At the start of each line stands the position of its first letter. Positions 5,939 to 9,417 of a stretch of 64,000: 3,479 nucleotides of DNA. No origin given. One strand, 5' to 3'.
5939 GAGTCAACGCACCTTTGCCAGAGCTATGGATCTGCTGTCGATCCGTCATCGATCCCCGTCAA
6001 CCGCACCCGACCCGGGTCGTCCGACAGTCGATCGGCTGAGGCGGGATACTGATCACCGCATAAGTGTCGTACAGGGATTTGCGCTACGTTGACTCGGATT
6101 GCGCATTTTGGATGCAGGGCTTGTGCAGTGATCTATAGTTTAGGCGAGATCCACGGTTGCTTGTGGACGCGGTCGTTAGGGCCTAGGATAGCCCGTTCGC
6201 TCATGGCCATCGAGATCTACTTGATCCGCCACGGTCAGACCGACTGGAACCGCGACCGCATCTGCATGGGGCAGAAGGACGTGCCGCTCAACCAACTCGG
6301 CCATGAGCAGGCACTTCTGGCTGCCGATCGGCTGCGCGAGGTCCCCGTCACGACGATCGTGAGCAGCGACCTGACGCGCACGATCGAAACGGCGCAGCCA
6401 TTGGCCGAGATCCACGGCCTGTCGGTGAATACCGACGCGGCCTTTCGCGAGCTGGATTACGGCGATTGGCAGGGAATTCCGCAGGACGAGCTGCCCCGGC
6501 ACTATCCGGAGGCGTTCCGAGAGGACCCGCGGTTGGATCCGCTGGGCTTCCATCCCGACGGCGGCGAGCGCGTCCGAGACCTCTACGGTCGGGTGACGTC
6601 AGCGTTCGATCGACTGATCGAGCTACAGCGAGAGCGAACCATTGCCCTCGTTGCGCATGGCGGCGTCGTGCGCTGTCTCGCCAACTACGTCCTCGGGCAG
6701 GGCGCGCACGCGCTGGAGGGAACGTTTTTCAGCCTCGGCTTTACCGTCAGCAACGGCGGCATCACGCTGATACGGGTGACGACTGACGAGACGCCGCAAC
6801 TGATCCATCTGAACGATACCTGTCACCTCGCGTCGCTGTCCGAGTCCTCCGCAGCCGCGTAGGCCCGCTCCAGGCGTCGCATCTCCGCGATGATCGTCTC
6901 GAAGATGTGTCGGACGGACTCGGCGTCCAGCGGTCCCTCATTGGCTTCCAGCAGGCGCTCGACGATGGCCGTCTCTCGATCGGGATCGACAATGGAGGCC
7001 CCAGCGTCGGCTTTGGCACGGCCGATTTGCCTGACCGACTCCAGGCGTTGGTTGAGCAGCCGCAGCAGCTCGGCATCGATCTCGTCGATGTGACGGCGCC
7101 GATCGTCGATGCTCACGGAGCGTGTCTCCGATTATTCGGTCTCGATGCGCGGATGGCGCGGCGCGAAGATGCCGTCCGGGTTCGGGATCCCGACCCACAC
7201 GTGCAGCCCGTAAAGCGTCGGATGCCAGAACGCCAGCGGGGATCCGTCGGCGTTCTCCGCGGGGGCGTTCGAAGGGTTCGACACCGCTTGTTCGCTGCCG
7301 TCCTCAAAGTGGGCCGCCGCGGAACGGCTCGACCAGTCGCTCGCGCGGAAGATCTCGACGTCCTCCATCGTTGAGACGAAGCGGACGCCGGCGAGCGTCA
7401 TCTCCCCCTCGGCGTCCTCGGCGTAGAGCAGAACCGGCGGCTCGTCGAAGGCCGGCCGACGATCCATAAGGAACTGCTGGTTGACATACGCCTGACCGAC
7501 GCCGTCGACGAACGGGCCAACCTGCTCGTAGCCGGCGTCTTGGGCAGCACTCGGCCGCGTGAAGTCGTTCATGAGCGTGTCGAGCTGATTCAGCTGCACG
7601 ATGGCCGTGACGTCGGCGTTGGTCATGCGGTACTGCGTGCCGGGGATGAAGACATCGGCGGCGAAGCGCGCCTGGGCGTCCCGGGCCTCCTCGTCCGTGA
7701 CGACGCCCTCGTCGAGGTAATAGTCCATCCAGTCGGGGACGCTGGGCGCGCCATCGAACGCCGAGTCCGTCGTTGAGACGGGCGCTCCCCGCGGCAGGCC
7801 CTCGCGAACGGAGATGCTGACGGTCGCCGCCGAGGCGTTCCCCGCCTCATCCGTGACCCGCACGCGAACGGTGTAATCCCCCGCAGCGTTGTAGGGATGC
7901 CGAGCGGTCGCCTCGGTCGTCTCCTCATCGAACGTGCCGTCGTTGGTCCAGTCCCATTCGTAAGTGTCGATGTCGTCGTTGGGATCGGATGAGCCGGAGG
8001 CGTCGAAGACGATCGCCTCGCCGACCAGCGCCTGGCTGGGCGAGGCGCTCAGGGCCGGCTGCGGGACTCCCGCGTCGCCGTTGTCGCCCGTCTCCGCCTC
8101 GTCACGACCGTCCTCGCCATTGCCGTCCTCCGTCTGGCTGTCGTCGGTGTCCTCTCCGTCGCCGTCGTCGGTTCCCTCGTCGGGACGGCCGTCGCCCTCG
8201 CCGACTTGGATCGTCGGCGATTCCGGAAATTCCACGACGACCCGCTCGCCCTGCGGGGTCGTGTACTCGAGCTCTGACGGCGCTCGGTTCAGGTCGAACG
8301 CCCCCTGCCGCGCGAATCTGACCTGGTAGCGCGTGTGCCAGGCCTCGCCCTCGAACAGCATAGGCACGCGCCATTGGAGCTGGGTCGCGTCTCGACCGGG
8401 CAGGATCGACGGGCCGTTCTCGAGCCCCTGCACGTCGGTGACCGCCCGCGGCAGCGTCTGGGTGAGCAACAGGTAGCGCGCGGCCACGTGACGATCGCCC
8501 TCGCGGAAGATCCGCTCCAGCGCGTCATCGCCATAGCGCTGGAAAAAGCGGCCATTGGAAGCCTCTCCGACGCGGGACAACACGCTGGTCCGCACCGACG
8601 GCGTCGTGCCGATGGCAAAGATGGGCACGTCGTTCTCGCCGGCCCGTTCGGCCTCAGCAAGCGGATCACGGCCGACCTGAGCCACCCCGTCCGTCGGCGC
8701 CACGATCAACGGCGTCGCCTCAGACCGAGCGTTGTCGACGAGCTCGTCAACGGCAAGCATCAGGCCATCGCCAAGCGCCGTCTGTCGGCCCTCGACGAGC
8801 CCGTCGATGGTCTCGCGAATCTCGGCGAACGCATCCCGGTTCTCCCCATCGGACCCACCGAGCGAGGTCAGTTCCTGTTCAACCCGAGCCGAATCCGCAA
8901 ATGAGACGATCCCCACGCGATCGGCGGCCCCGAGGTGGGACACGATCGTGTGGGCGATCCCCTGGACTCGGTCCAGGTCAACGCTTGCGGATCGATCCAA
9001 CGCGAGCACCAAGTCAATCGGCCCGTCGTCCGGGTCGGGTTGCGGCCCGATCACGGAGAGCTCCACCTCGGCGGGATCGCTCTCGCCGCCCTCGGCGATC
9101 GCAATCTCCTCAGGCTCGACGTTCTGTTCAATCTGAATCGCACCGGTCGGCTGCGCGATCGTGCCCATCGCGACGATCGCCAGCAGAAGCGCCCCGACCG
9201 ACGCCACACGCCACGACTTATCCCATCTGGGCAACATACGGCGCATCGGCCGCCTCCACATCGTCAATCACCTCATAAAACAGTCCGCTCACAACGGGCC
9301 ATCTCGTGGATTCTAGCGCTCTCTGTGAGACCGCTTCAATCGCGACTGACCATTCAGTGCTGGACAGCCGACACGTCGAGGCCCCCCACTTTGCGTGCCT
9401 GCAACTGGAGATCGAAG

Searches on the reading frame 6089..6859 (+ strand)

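Call 102: search_protein_families(library=pfam, proteins=[window:6089-6859:+], max_evalue=0.001)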
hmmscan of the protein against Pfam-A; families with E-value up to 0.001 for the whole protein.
window:6089-6859:+ (257 aa): 1 family
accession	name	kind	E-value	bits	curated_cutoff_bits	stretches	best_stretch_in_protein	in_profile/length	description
PF00300.27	His_Phos_1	-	9.1e-54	182.5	21.7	1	43-243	1-193/194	Histidine phosphatase superfamily (branch 1)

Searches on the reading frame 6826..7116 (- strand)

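Call 102: search_protein_families(library=pfam, proteins=[window:6826-7116:-], max_evalue=0.001)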
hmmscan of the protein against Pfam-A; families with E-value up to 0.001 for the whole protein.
window:6826-7116:- (97 aa): 1 family
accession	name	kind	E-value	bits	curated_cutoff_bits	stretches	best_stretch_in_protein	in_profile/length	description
PF01817.26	CM_2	-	2.5e-24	85.7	27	1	7-83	2-79/80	Chorismate mutase type II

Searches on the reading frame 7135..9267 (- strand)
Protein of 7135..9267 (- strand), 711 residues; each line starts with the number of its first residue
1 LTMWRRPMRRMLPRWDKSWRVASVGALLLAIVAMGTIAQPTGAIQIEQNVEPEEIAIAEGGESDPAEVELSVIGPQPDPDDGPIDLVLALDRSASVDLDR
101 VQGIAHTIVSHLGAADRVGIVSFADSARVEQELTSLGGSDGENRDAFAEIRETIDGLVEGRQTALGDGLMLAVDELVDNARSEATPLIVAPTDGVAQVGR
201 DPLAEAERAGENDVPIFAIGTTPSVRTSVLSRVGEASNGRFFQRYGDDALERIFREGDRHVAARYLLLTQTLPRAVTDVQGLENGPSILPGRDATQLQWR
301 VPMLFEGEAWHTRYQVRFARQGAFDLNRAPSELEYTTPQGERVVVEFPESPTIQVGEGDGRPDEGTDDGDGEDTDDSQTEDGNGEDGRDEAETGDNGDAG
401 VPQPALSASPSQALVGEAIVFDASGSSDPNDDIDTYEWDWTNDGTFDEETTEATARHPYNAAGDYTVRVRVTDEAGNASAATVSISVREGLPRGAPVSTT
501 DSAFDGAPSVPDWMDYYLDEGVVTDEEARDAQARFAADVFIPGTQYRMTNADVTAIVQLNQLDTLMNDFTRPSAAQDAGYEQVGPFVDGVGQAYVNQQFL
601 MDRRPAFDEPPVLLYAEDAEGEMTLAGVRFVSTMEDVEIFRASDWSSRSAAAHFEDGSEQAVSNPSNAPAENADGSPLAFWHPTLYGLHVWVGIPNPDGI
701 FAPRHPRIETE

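Call 102: search_protein_families(library=pfam, proteins=[window:7135-9267:-], max_evalue=0.001)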
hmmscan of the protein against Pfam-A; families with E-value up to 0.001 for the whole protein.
window:7135-9267:- (711 aa): 5 families
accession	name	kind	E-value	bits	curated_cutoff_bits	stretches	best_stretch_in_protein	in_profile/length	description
PF00092.34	VWA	-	7.5e-17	62.5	23.8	1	85-245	1-163/174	von Willebrand factor type A domain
PF18911.6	PKD_4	-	4.5e-14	52.7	27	1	404-485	4-83/85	PKD domain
PF00801.26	PKD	-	8.5e-11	42.1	23.5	1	407-482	5-76/80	PKD domain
PF22352.2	K319L-like_PKD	-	3.4e-08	33.8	27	1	417-487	12-84/84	K319L-like, PKD domain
PF13519.12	VWA_2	-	5.7e-08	33.8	27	1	86-194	1-106/107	von Willebrand factor type A domain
